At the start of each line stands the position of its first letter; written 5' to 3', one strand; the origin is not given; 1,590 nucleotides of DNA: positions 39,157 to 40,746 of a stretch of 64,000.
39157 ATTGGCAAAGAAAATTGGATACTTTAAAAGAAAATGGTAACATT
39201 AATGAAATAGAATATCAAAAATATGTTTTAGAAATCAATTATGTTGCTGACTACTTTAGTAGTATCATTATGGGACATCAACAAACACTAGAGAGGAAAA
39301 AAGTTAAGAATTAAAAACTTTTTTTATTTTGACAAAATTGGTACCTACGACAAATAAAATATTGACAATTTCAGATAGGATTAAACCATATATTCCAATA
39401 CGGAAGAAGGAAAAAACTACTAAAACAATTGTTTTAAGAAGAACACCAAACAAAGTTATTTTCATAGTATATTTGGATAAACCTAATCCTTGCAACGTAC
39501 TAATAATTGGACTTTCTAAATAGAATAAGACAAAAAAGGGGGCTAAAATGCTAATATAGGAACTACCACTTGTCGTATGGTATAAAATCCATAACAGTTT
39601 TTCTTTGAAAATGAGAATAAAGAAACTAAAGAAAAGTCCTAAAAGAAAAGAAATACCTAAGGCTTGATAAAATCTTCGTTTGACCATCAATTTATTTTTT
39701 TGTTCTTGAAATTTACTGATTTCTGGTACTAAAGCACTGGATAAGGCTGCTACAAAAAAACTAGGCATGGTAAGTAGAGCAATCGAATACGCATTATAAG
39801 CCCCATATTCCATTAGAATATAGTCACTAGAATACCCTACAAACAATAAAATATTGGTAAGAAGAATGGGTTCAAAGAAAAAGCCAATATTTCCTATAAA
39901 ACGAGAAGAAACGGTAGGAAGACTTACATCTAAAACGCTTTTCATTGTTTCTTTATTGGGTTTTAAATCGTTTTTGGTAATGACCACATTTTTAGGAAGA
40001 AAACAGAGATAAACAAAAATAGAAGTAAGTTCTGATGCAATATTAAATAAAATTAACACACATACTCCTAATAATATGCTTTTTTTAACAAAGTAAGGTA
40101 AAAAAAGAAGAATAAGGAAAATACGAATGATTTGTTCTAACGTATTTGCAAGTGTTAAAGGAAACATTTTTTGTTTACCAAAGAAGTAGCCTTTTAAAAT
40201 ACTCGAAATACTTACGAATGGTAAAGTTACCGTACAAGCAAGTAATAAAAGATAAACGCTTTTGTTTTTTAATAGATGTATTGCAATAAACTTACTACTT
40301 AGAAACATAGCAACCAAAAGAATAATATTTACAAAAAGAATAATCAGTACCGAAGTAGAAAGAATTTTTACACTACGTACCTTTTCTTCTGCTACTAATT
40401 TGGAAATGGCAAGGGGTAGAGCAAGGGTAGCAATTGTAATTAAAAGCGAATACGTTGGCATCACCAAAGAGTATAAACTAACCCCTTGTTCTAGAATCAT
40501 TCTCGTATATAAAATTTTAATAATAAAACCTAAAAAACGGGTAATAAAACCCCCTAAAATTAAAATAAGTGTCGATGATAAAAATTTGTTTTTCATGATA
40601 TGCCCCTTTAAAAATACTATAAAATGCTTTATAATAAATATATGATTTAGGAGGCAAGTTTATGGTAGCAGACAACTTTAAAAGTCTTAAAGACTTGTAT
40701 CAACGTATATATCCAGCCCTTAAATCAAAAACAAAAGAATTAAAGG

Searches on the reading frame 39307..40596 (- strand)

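Call 66: search_protein_families(library=pfam, proteins=[window:39307-40596:-], max_evalue=0.000001)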
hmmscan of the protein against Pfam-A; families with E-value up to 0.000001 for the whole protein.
window:39307-40596:- (430 aa): 2 families
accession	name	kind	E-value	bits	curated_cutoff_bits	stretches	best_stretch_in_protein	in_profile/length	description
PF01943.22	Polysacc_synt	-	7.2e-30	104.8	28.2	1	6-297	2-274/274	Polysaccharide biosynthesis protein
PF01554.23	MatE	-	7.3e-10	39.2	24.9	1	269-391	30-158/161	MatE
